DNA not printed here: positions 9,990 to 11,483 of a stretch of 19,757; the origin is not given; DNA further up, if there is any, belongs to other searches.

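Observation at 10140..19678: Two pgk genes are 1.19-kb direct repeats with a 978-bp perfectly identical core and only synonymous differences at both ends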

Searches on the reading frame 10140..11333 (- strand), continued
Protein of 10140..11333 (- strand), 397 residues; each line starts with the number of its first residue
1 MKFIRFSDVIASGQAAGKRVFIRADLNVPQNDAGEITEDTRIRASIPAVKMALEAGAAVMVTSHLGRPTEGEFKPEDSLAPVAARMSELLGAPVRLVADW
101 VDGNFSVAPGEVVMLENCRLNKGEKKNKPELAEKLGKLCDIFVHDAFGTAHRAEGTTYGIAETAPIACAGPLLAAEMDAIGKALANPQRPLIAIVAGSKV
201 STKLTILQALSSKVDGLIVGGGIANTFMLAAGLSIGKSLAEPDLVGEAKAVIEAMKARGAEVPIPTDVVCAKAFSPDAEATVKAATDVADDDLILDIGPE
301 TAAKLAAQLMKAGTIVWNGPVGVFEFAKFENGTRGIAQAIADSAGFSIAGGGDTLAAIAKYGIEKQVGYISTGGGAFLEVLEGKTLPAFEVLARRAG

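Call 36: find_encoding_contigs(protein=P0071, flank=6000, max_places=3)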
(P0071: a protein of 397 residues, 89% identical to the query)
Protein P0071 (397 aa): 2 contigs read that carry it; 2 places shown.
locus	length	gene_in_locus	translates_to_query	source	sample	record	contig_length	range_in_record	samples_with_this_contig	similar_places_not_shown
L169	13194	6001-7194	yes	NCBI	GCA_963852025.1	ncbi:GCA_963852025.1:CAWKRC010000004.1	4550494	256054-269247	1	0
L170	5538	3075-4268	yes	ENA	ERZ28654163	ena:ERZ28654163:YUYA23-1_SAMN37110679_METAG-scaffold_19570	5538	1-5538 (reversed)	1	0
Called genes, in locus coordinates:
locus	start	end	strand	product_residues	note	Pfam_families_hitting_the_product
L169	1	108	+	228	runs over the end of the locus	PF00834:Ribul_P_3_epim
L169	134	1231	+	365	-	PF00316:FBPase, PF18913:FBPase_C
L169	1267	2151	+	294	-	PF00485:PRK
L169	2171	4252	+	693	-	PF00456:Transketolase_N, PF02779:Transket_pyr, PF02780:Transketolase_C, PF22613:Transketolase_C_1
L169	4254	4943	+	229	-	PF00702:Hydrolase, PF12710:HAD, PF13419:HAD_2, PF13242:Hydrolase_like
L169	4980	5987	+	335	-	PF00044:Gp_dh_N, PF02800:Gp_dh_C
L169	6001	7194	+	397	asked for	PF00162:PGK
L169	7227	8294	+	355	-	PF01116:F_bP_aldolase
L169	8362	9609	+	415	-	PF07690:MFS_1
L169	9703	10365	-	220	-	PF13442:Cytochrome_CBB3 (faint), PF00034:Cytochrom_C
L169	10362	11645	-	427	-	PF07992:Pyr_redox_2, PF21706:FCSD_central, PF09242:FCSD-flav_bind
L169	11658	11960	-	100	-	PF13442:Cytochrome_CBB3 (weak)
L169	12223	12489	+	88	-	PF01206:TusA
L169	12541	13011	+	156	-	PF02635:DsrE (weak), PF13686:DrsE_2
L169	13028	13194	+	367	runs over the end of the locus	PF04143:Sulf_transp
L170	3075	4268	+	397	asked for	PF00162:PGK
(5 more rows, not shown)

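Call 37: find_encoding_contigs(protein=P0075, flank=6000, max_places=5)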
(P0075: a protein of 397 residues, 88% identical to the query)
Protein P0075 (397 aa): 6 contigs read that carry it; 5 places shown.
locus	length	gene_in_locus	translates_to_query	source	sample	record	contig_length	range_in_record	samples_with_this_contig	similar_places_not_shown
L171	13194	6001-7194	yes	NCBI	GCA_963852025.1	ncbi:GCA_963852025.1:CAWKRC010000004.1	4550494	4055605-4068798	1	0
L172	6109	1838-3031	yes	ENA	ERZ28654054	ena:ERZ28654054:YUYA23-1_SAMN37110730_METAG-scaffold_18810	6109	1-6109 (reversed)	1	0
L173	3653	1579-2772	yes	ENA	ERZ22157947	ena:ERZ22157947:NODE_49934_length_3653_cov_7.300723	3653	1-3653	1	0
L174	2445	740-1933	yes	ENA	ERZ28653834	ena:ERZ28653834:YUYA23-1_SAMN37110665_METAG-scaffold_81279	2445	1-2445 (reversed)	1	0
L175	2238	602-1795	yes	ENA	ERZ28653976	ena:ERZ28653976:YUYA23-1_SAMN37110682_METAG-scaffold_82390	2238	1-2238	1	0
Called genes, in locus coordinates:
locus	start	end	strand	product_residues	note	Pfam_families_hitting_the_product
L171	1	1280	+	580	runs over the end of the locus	PF08019:EptA_B_N, PF00884:Sulfatase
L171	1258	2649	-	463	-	PF26769:HAMP_PhoQ, PF02518:HATPase_c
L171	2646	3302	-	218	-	PF00072:Response_reg, PF00486:Trans_reg_C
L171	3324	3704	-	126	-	PF03413:PepSY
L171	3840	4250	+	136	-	PF09086:DUF1924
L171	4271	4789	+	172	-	PF09626:DHC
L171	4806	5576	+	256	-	PF01292:Ni_hydr_CYTB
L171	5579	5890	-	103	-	PF13670:PepSY_2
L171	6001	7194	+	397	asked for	PF00162:PGK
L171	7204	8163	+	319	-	PF00126:HTH_1, PF03466:LysR_substrate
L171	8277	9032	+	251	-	PF00106:adh_short, PF08659:KR (faint), PF13561:adh_short_C2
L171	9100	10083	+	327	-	PF03401:TctC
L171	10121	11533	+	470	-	PF00890:FAD_binding_2, PF01266:DAO, PF03486:HI0933_like, PF07992:Pyr_redox_2 (faint), PF12831:FAD_oxidored, PF01593:Amino_oxidase (faint)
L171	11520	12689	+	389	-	PF27541:CitB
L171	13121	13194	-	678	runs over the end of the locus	PF04303:PrpF, PF03401:TctC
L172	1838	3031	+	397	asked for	PF00162:PGK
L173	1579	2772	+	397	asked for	PF00162:PGK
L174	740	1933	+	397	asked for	PF00162:PGK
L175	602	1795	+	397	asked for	PF00162:PGK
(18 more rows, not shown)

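Call 43: find_encoding_contigs(protein=P0012, flank=10000, max_places=4)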
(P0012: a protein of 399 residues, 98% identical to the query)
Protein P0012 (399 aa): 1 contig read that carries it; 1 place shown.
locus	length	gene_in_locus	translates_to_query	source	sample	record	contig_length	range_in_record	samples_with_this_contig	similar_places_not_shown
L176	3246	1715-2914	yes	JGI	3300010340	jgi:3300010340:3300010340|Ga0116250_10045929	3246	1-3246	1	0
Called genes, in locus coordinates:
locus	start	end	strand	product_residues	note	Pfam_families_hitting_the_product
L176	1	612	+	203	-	?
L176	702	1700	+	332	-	PF00044:Gp_dh_N, PF02800:Gp_dh_C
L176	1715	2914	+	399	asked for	PF00162:PGK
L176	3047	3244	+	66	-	?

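Call 44: find_encoding_contigs(protein=P0004, flank=10000, max_places=4)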
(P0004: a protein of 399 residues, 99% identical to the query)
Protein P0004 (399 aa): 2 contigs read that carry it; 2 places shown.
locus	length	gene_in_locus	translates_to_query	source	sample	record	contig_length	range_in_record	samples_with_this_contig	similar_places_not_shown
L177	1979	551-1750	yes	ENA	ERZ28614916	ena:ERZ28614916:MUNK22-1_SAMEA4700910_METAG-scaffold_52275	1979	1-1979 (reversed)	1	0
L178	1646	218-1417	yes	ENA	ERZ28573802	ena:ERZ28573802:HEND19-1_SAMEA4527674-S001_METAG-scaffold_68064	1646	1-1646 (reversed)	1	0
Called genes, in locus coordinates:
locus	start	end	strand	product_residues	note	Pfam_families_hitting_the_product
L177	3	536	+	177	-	?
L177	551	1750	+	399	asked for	PF00162:PGK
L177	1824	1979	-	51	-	?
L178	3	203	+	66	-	?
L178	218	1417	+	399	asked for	PF00162:PGK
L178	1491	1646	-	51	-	?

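Call 47: search_protein_families(library=ncbifam, proteins=[window:10140-11333:-], max_evalue=0.001)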
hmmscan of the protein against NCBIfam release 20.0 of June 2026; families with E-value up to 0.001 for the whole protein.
window:10140-11333:- (397 aa): 1 family
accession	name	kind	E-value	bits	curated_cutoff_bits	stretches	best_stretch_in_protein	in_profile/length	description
NF010569.0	PRK13962.1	equivalog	7.8e-129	430.7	883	1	14-393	10-392/645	bifunctional phosphoglycerate kinase/triosephosphate isomerase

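Call 50: find_encoding_contigs(protein=P0076, flank=3000, max_places=2)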
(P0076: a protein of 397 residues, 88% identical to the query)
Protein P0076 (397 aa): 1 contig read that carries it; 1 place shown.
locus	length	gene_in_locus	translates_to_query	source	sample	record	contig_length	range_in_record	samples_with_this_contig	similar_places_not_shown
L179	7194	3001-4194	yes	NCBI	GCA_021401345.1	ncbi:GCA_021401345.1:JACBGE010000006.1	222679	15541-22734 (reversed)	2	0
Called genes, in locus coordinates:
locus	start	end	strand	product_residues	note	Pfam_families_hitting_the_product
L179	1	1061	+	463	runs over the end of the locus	PF26769:HAMP_PhoQ, PF00512:HisKA, PF02518:HATPase_c, PF13581:HATPase_c_2 (weak)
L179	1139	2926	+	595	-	PF08019:EptA_B_N, PF00884:Sulfatase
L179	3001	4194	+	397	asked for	PF00162:PGK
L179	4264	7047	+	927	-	PF18019:Cas3_HD, PF00270:DEAD (faint), PF22590:Cas3-like_C_2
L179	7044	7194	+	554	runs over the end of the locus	PF09481:CRISPR_Cse1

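Call 51: find_encoding_contigs(protein=P0117, flank=3000, max_places=2)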
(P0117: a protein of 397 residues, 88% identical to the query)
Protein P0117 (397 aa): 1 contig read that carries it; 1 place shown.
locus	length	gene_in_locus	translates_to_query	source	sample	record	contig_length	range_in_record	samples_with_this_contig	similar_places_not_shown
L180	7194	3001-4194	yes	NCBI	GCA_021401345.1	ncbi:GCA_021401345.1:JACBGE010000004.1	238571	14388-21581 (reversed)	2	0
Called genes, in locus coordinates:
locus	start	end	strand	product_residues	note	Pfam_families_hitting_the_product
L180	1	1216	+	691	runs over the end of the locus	PF00456:Transketolase_N, PF13292:DXP_synthase_N (faint), PF00676:E1_dh (weak), PF02779:Transket_pyr, PF02780:Transketolase_C, PF22613:Transketolase_C_1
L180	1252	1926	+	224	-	PF00702:Hydrolase, PF12710:HAD, PF13344:Hydrolase_6 (faint), PF13419:HAD_2, PF13242:Hydrolase_like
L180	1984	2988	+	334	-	PF00044:Gp_dh_N, PF02800:Gp_dh_C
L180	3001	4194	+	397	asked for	PF00162:PGK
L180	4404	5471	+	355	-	PF01116:F_bP_aldolase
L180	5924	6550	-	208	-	PF13442:Cytochrome_CBB3 (faint), PF00034:Cytochrom_C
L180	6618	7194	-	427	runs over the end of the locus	PF07992:Pyr_redox_2, PF21706:FCSD_central, PF09242:FCSD-flav_bind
